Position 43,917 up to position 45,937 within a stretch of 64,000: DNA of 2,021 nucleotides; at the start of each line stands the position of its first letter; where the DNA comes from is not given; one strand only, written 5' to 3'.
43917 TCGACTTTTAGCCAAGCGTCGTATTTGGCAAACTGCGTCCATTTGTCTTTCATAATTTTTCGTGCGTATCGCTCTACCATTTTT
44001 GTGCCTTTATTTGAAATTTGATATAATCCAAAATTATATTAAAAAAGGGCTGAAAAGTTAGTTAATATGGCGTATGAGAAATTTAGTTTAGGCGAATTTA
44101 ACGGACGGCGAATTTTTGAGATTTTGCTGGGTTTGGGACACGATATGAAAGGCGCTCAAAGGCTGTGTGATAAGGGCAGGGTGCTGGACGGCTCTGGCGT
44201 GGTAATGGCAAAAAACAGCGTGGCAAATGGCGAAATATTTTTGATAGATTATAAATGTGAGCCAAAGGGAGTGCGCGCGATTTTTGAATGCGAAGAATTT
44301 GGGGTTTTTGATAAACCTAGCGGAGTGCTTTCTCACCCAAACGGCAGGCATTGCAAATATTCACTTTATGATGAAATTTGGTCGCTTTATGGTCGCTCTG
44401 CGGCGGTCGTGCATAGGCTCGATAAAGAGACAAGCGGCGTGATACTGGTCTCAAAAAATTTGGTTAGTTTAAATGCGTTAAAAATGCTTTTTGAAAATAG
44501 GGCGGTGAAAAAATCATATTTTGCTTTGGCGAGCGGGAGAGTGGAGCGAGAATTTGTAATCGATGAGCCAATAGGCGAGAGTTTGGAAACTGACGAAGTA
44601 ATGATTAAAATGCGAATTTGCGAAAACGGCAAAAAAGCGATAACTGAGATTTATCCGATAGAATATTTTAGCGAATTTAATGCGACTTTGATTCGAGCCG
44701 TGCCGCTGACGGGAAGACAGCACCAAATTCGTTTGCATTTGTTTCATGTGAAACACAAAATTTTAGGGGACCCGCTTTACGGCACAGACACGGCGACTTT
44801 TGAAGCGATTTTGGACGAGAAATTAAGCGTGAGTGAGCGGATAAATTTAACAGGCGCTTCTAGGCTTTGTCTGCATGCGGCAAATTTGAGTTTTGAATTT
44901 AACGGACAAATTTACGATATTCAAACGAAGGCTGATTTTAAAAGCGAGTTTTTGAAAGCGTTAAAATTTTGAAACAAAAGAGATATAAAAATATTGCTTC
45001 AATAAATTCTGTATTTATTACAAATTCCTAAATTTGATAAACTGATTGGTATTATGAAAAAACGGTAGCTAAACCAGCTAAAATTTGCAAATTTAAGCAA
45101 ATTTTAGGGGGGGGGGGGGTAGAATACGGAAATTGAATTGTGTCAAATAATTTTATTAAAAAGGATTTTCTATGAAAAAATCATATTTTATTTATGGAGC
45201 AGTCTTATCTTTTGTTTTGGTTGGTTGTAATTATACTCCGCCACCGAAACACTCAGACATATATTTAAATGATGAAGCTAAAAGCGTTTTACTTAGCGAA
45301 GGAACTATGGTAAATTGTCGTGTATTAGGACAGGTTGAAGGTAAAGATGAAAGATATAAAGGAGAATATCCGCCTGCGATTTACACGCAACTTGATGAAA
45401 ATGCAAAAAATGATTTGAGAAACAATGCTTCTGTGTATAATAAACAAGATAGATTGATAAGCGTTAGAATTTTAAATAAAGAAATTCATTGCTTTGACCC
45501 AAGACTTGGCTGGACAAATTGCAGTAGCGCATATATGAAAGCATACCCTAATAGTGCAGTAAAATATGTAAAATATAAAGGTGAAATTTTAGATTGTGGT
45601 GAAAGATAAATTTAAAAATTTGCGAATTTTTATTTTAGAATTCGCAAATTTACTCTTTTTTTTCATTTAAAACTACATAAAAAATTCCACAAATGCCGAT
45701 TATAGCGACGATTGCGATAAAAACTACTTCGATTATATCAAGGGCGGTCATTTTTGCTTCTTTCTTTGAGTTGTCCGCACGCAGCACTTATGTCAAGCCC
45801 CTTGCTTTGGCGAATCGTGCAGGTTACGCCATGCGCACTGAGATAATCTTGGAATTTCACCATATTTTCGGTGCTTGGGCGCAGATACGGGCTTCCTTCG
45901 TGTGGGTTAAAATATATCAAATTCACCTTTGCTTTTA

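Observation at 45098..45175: Second G13 tract with the identical GGGG-TAGAATA junction upstream of a lipoprotein gene, a duplicated phase-variable promoter design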

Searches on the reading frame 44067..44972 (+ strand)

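Call 7: search_protein_families(library=pfam, proteins=[window:44067-44972:+], max_evalue=0.1)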
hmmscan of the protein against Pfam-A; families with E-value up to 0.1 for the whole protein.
window:44067-44972:+ (301 aa): 1 family
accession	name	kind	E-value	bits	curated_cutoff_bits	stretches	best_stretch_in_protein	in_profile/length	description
PF00849.27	PseudoU_synth_2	-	4.1e-28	99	26.8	1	80-225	4-150/152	RNA pseudouridylate synthase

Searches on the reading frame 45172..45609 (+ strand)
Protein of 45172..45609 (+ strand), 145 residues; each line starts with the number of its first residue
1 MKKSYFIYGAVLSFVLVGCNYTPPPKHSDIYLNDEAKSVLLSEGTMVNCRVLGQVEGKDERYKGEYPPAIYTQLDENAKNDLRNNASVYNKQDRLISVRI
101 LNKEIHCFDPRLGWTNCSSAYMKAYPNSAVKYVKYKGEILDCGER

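Call 7: search_protein_families(library=pfam, proteins=[window:45172-45609:+], max_evalue=0.1)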
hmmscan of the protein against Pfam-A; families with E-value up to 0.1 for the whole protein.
window:45172-45609:+ (145 aa): 1 family
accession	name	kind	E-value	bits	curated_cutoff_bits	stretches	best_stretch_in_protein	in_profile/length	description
PF13698.11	DUF4156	-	0.004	18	28.9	1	32-87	3-58/90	Domain of unknown function (DUF4156)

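Call 8: find_homologous_proteins(query=window:45172-45606:+)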
Query window:45172-45606:+ (145 aa): 3 proteins with E <= 0.001 among 8 candidates.
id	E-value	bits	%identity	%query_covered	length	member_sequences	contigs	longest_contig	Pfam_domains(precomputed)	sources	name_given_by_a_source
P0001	2.2e-88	312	94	100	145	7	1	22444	-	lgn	-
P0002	5.6e-54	200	66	100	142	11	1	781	PF13698.12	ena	-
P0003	2.6e-48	182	63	100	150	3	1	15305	-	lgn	-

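Call 9: find_encoding_contigs(protein=window:45172-45609:+, flank=3000, max_places=10)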
Protein window:45172-45609:+ (145 aa): 3 contigs read that carry it; 1 place shown.
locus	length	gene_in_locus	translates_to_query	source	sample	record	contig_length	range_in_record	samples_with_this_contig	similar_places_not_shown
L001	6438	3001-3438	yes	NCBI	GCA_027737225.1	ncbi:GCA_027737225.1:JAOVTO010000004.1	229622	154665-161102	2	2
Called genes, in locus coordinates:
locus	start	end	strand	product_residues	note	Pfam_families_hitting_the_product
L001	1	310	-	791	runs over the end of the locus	PF03477:ATP-cone, PF00317:Ribonuc_red_lgN, PF02867:Ribonuc_red_lgC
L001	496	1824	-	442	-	PF00206:Lyase_1, PF10397:ADSL_C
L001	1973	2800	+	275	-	PF00849:PseudoU_synth_2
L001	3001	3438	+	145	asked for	-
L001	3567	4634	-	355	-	PF21016:RlmN_N, PF04055:Radical_SAM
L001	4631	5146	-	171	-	PF01048:PNP_UDP_1 (weak)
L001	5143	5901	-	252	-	PF00977:His_biosynth, PF05690:ThiG (faint), PF01207:Dus (faint), PF02581:TMP-TENI (faint), PF03060:NMO (faint), PF04309:G3P_antiterm (faint)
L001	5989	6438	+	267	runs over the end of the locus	PF00398:RrnaAD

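Call 10: find_encoding_contigs(protein=P0001, flank=3000, max_places=10)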
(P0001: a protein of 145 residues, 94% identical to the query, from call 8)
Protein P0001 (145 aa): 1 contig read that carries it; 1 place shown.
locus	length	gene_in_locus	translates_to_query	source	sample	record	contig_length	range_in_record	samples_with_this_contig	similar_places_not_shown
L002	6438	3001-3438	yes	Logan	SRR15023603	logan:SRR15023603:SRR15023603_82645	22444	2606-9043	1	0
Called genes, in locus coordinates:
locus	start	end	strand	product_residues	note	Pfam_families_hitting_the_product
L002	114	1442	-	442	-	PF00206:Lyase_1, PF10397:ADSL_C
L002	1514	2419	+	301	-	PF00849:PseudoU_synth_2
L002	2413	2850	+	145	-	PF00583:Acetyltransf_1, PF13673:Acetyltransf_10, PF13508:Acetyltransf_7, PF08445:FR47 (faint)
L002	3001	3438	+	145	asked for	-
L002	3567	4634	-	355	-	PF21016:RlmN_N, PF04055:Radical_SAM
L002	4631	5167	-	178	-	PF01048:PNP_UDP_1 (weak)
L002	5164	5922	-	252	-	PF00478:IMPDH (faint), PF00977:His_biosynth, PF01207:Dus (weak), PF05690:ThiG (faint), PF03060:NMO (faint), PF04309:G3P_antiterm (faint)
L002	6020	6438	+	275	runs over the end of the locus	PF00398:RrnaAD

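Call 13: find_encoding_contigs(protein=P0003, flank=3000, max_places=10)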
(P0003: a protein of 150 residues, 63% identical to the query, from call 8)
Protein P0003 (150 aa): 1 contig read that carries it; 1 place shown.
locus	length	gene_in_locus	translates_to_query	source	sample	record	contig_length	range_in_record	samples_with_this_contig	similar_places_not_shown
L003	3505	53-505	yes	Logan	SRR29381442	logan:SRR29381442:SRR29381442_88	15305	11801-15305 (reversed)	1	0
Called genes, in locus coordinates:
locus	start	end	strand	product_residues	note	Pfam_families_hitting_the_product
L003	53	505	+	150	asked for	-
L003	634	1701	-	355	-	PF21016:RlmN_N, PF04055:Radical_SAM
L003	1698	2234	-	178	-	PF01048:PNP_UDP_1 (weak)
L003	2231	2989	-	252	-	PF00478:IMPDH (faint), PF00977:His_biosynth, PF01207:Dus (faint), PF05690:ThiG (faint), PF03060:NMO (faint), PF04309:G3P_antiterm (faint)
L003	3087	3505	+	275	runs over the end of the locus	PF00398:RrnaAD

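Call 14: find_encoding_contigs(protein=P0002, flank=3000, max_places=10)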
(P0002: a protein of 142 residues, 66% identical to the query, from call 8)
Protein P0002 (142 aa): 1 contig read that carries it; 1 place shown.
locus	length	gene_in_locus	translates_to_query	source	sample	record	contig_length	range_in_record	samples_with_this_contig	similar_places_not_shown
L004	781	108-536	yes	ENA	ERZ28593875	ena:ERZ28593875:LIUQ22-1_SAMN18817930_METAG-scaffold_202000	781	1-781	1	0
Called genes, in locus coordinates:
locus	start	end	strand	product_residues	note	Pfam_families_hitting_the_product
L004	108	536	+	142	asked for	PF13698:DUF4156 (faint)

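Call 51: search_protein_representatives(protein=window:45172-45606:+)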
Query: 145 residues. Proteins with E-value up to 0.001 (for the whole library): 25; up to 1e-10: 1; up to 1e-30: 1. The best 25 are listed.
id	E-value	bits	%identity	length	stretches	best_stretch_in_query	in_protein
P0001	6.9e-89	311.5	94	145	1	1-145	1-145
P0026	2.4e-09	53.6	36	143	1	6-145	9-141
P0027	8.7e-08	48.5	34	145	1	7-144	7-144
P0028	2.7e-07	46.9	32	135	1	10-144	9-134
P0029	6.0e-07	45.8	33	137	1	11-145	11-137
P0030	6.3e-07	45.7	33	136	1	16-142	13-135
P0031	2.1e-06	44.0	30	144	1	31-145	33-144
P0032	2.5e-06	43.8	28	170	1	7-109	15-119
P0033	3.6e-06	43.3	33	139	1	5-144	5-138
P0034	6.1e-06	42.5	32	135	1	15-138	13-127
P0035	1.4e-05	41.4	36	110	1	5-107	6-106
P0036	1.7e-05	41.1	35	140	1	9-109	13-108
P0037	1.9e-05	40.9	29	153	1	12-144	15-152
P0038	2.2e-05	40.7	34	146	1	9-120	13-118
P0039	2.2e-05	40.7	41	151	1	7-111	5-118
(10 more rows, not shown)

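Call 53: search_protein_families(library=pfam, alignment_id=A4, max_evalue=0.01)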
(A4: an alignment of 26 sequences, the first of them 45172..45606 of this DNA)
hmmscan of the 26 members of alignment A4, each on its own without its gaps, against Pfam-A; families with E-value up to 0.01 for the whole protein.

A. member 1, window:45172-45606:+ (145 aa): 1 family
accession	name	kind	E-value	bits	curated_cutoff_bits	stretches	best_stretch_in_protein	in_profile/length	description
PF13698.11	DUF4156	-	0.004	18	28.9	1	32-87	3-58/90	Domain of unknown function (DUF4156)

B. families by the number of members that match (of 26 scanned): 2 families
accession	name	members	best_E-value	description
PF13698.11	DUF4156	26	1.1e-10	Domain of unknown function (DUF4156)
PF02662.21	FlpD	1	0.0022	Methyl-viologen-reducing hydrogenase, delta subunit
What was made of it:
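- On DUF4156 (PF13698) lipoprotein family: All 26 aligned family members hit PF13698 at E <= 0.01, with a best E-value of 1.1e-10 (call 53).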

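Call 65: predict_structure(alignment_id=A4)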
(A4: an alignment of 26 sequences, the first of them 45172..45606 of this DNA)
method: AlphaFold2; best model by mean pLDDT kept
length: 145 residues; sequences in the alignment: 26
mean_pLDDT: 85.7   pTM: 0.74
mean pLDDT of the five models: 85.7, 85.6, 84.7, 84.6, 84.1
residues with pLDDT >= 90: 86; 70-90: 33; 50-70: 24; < 50: 2
segments of 3 or more residues with pLDDT < 50: none
pLDDT, mean of each block of 10 residues (from residue 1): 56 61 78 93 87 96 76 95 94 88 95 94 91 96 83
secondary structure, 60 per line:
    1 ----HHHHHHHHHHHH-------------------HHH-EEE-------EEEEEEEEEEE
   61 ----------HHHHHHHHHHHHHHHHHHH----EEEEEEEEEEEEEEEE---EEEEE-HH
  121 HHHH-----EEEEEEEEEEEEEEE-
elements in order: H5-16 E40-42 E50-60 H71-89 E94-109 E113-117 H119-124 E130-144

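Call 71: fold_search(model_id=the predicted structure, library=pdb)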
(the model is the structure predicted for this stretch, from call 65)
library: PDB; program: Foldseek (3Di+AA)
matches with E <= 10: 185; with E <= 0.001: 0
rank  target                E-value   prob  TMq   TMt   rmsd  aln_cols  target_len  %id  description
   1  3wt0_D                3.4e-01  0.30  0.28  0.14   7.1       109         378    7  Crystal Structure Analysis of Cell Division Protein (released 2015-04-29)
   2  6u23_A                3.4e-01  0.06  0.14  0.05  12.3       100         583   15  EM structure of MPEG-1(w.t.) soluble pre-pore (released 2019-09-25)
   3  5nwp_A                3.7e-01  0.11  0.25  0.20  11.8       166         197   13  Crystal Structure of the Lectin Domain From the F17-like Adhesin, UclD (released 2017-06-21)
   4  3wqu_B                6.2e-01  0.23  0.29  0.15   6.5       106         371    9  Staphylococcus aureus FtsA complexed with ATP (released 2014-10-08)
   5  3wt0_A                6.5e-01  0.20  0.28  0.14   7.2       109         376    7  Crystal Structure Analysis of Cell Division Protein (released 2015-04-29)
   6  6n8k_P                7.4e-01  0.04  0.18  0.16  11.0       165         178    8  Cryo-EM structure of early cytoplasmic-immediate (ECI) pre-60S ribosomal subunit (released 2019-03-13)
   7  6u2k_B                7.8e-01  0.04  0.15  0.06  12.1       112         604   11  EM structure of MPEG-1 (L425K, alpha conformation) soluble pre-pore complex (released 2019-09-25)
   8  2uvu_A                8.3e-01  0.10  0.20  0.12   9.0       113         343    7  Crystal structures of mutant Dpo4 DNA polymerases with 8-oxoG containing DNA template-primer constructs (released 2007-05-08)
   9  3wt0_C                9.9e-01  0.16  0.28  0.14   7.2       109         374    7  Crystal Structure Analysis of Cell Division Protein (released 2015-04-29)
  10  5vo3                  9.9e-01  0.08  0.23  0.10  21.0       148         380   10  Crystal structure of DapE in complex with the products (succinic acid and diaminopimelic acid) (released 2018-07-25)
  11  7mzo                  1.2e+00  0.08  0.28  0.22  11.8       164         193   12  Crystal structure of the UcaD lectin-binding domain (released 2022-07-06)
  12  9khy_1                1.2e+00  0.06  0.22  0.19  11.2       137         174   14  Terminator and trunk structure of Escherichia phage Mu (released 2025-02-12)
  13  6ylx_P                1.3e+00  0.02  0.15  0.13  11.7       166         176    5  pre-60S State NE1 (TAP-Flag-Nop53) (released 2020-07-29)
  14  8pv1_LP               1.4e+00  0.03  0.19  0.17  11.3       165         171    8  Chaetomium thermophilum pre-60S State 6 - pre-5S rotation - L1 intermediate - composite structure (released 2023-11-15)
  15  8eui_P                1.4e+00  0.03  0.18  0.16  11.3       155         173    8  Ytm1 associated nascent 60S ribosome (-fkbp39) State 3 (released 2022-11-30)
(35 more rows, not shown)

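Call 75: list_cluster_members(proteins=[window:45172-45606:+, window:11811-12095:+])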
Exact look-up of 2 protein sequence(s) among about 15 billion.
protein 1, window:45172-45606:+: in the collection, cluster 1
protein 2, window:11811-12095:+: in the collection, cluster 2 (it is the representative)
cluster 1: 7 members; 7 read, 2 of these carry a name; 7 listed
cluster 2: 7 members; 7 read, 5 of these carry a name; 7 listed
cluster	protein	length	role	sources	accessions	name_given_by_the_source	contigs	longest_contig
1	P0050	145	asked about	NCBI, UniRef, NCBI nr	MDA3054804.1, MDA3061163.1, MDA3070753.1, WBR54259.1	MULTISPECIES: hypothetical protein [unclassified Campylobacter] | hypothetical protein n=1 Tax=unclassified Campylobacter TaxID=2593542 RepID=UPI0022E9BCED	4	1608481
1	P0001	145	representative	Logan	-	-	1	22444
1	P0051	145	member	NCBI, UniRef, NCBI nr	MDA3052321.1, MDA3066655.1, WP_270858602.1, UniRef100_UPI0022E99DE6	hypothetical protein OFO01_02475 [Campylobacter sp. JMF_01 NE2] | hypothetical protein n=1 Tax=unclassified Campylobacter TaxID=2593542 RepID=UPI0022E99DE6 | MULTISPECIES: hypothetical protein [unclassified Campylobacter]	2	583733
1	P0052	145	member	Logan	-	-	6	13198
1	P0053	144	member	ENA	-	-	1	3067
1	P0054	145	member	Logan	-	-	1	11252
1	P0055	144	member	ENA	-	-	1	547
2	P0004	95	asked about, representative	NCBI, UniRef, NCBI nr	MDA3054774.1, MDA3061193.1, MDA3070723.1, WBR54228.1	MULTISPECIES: hypothetical protein [unclassified Campylobacter] | hypothetical protein n=1 Tax=unclassified Campylobacter TaxID=2593542 RepID=UPI0022E9F930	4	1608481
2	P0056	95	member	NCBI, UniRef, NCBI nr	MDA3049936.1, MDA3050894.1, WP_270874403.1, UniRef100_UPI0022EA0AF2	hypothetical protein OFO03_03120 [Campylobacter sp. JMF_02 ED1] | hypothetical protein n=1 Tax=unclassified Campylobacter TaxID=2593542 RepID=UPI0022EA0AF2 | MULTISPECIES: hypothetical protein [unclassified Campylobacter]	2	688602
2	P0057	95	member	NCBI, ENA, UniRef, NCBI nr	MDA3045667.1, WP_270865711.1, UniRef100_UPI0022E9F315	hypothetical protein OFO10_00650 [Campylobacter sp. VBCF_06 NA8] | hypothetical protein n=1 Tax=Campylobacter sp. VBCF_06 NA8 TaxID=2983822 ... | hypothetical protein [Campylobacter sp. VBCF_06 NA8]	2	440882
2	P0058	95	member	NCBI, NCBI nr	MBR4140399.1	MAG: hypothetical protein IKR42_01320 [Campylobacter sp.] | hypothetical protein [Campylobacter sp.]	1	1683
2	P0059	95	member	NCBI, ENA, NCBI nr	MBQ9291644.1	MAG: hypothetical protein IJ211_00050 [Campylobacter sp.] | hypothetical protein [Campylobacter sp.]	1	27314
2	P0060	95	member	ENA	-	-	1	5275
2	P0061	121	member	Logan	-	-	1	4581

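Call 76: find_encoding_contigs(protein=P0051, flank=1500, max_places=10)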
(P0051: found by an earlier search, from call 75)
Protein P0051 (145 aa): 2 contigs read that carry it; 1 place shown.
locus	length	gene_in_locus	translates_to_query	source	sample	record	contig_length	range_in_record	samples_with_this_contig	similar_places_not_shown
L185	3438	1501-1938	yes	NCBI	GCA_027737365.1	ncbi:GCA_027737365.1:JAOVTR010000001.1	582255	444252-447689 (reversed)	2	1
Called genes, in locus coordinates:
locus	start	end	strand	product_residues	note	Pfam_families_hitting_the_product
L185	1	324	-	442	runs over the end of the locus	PF00206:Lyase_1, PF10397:ADSL_C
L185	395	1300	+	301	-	PF00849:PseudoU_synth_2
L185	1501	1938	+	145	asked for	-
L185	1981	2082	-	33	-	-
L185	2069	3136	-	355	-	PF21016:RlmN_N, PF04055:Radical_SAM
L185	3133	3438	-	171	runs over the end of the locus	PF01048:PNP_UDP_1 (faint)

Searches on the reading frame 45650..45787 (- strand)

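Call 7: search_protein_families(library=pfam, proteins=[window:45650-45787:-], max_evalue=0.1)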
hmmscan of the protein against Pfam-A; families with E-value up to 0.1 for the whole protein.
window:45650-45787:- (45 aa): 3 families
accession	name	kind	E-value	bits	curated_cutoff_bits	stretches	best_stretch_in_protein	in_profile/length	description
PF15168.11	TRIQK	-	0.021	15.2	27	1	2-39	32-72/79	Triple QxxK/R motif-containing protein family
PF15873.10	DUF4730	-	0.024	15.3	27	1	9-34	22-47/55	Domain of unknown function (DUF4730)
PF16943.10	T4SS_CagC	-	0.033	14.8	27.9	1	4-39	31-67/119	Cag pathogenicity island, type IV secretory system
